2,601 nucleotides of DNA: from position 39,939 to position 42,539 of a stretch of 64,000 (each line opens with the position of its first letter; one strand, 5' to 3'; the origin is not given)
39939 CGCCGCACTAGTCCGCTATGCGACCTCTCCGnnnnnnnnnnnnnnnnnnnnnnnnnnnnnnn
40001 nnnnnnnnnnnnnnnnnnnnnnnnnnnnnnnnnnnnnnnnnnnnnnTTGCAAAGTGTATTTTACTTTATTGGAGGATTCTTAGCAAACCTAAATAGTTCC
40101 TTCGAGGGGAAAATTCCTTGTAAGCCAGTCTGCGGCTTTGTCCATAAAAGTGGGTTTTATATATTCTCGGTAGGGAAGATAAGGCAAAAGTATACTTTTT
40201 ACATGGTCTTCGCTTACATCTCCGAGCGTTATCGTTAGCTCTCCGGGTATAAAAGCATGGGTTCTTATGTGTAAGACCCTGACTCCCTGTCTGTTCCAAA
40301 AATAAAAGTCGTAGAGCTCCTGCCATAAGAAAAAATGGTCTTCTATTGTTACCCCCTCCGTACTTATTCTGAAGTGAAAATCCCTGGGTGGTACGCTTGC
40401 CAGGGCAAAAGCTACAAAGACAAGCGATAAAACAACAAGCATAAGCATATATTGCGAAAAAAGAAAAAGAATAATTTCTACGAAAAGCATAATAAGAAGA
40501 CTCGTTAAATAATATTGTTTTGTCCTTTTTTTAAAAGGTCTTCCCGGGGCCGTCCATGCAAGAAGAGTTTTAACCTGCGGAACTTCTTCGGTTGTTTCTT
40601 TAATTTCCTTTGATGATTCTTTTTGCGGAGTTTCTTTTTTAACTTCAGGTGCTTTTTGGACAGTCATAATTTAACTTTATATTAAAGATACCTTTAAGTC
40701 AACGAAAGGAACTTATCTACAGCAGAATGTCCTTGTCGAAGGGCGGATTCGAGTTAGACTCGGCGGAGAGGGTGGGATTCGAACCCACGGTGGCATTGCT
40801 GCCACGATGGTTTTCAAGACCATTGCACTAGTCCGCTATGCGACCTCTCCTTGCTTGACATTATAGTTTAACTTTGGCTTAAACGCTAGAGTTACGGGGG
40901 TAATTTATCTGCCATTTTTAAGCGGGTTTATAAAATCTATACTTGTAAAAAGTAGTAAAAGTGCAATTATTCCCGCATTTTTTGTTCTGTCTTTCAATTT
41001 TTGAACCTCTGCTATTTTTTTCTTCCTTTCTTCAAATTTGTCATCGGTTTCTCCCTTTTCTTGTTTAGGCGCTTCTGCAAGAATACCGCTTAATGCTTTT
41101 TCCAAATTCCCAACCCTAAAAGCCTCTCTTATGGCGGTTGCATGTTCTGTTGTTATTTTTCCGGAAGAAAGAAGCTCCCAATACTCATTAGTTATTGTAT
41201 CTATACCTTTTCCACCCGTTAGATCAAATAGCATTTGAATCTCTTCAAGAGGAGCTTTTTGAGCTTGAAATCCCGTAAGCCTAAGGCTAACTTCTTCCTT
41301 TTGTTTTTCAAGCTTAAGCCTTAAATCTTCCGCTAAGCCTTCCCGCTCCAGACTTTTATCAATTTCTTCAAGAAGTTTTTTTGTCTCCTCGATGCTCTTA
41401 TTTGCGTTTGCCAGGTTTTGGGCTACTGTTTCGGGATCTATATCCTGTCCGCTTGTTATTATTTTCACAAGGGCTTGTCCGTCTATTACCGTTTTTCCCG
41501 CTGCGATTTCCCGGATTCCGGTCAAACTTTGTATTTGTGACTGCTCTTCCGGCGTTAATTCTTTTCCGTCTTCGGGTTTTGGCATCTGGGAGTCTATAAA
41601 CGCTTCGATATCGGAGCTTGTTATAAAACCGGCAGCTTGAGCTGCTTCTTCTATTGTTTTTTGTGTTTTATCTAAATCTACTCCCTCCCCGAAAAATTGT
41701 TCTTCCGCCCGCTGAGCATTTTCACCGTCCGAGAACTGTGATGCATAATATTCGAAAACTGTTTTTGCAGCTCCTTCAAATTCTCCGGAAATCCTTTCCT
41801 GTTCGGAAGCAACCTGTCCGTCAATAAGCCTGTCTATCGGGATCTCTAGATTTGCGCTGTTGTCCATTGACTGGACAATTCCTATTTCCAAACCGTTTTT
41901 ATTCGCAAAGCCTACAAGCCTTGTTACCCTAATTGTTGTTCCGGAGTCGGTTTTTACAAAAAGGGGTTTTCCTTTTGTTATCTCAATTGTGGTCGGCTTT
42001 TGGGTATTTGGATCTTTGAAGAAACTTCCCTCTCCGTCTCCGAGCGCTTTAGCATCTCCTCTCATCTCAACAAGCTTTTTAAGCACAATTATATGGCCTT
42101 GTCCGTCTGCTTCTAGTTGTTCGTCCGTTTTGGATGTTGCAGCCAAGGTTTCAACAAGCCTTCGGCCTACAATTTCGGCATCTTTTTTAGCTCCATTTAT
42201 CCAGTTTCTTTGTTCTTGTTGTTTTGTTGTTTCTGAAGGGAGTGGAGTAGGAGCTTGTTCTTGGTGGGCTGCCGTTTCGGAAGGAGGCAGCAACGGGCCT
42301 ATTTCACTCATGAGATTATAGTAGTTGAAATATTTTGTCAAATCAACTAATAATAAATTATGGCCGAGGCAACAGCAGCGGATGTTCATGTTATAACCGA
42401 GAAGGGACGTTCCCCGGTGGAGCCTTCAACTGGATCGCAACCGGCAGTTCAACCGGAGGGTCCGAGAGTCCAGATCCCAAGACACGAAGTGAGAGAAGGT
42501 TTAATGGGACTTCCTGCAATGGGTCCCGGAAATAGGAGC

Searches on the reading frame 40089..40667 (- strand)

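Call 5: search_protein_families(library=pfam, proteins=[window:40089-40667:-], max_evalue=0.1)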
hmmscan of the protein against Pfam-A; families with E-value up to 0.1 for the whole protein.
window:40089-40667:- (192 aa): 2 families
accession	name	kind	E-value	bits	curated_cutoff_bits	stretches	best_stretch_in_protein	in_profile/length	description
PF05193.26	Peptidase_M16_C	-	0.042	14.2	23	1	7-64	53-106/181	Peptidase M16 inactive domain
PF00029.24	Connexin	-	0.045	13.9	31.3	1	12-78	106-171/225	Connexin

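Call 6: search_protein_families(library=ncbifam, proteins=[window:40089-40667:-], max_evalue=0.1)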
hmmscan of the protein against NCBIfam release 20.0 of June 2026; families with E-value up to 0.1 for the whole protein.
window:40089-40667:- (192 aa): 2 families
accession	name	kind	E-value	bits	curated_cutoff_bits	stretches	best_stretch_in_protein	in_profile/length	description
NF007915.0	PRK10629.1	equivalog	0.022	14.4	89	1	74-118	15-59/127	EnvZ/OmpR regulon moderator MzrA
TIGR01494.1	ATPase_P-type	subfamily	0.08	11.4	62.3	0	7-94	90-178/478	HAD-IC family P-type ATPase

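Call 27: search_protein_families(library=phrogs, proteins=[window:40089-40667:-], max_evalue=0.01)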
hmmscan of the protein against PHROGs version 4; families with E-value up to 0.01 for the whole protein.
window:40089-40667:- (192 aa): 0 families

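Call 102: search_protein_families(library=padloc, proteins=[window:40089-40667:-], max_evalue=0.01)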
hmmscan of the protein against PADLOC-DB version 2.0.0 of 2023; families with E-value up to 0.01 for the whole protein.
window:40089-40667:- (192 aa): 0 families

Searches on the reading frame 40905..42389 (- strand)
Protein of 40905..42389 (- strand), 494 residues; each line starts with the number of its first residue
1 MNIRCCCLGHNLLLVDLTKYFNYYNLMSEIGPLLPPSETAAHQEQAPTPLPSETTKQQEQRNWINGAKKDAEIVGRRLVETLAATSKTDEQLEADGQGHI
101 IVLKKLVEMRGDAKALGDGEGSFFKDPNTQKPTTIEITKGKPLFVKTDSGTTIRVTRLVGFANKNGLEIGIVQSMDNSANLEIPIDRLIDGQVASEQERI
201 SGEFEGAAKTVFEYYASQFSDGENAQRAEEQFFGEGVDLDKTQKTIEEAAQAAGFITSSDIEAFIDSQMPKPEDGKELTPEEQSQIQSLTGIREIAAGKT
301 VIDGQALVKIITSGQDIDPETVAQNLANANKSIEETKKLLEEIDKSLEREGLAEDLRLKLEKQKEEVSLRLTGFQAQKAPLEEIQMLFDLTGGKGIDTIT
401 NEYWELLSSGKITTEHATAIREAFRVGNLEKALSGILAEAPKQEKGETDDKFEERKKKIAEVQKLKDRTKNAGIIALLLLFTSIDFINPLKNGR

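Call 5: search_protein_families(library=pfam, proteins=[window:40905-42389:-], max_evalue=0.1)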
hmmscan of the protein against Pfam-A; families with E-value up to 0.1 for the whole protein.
window:40905-42389:- (494 aa): 1 family
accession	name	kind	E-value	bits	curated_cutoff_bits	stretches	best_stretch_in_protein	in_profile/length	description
PF15188.11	CCDC-167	-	0.00088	19.9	27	1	321-373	1-53/84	Coiled-coil domain-containing protein 167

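Call 6: search_protein_families(library=ncbifam, proteins=[window:40905-42389:-], max_evalue=0.1)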
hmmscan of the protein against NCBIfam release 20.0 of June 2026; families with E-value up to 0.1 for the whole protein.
window:40905-42389:- (494 aa): 1 family
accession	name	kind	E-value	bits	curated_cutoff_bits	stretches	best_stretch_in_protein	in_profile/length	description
NF005824.0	PRK07710.1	equivalog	0.013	13.9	976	1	315-398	313-396/573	acetolactate synthase large subunit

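Call 22: find_homologous_proteins(query=window:40905-42311:-)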
Query window:40905-42311:- (468 aa): 2 proteins with E <= 0.001 among 8000 candidates.
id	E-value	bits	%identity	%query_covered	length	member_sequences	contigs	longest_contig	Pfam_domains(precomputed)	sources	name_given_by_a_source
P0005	9.1e-295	995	100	100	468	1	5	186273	-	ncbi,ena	-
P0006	1.2e-110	389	46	96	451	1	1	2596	-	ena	-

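Call 27: search_protein_families(library=phrogs, proteins=[window:40905-42311:-], max_evalue=0.01)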
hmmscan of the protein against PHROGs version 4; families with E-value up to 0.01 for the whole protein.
window:40905-42311:- (468 aa): 1 family
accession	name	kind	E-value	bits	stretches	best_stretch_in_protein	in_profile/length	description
phrog_15566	-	tail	0.0022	17.5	1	158-269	262-373/552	tail protein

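Call 102: search_protein_families(library=padloc, proteins=[window:40905-42311:-], max_evalue=0.01)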
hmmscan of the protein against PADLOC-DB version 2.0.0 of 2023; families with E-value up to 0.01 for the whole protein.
window:40905-42311:- (468 aa): 0 families
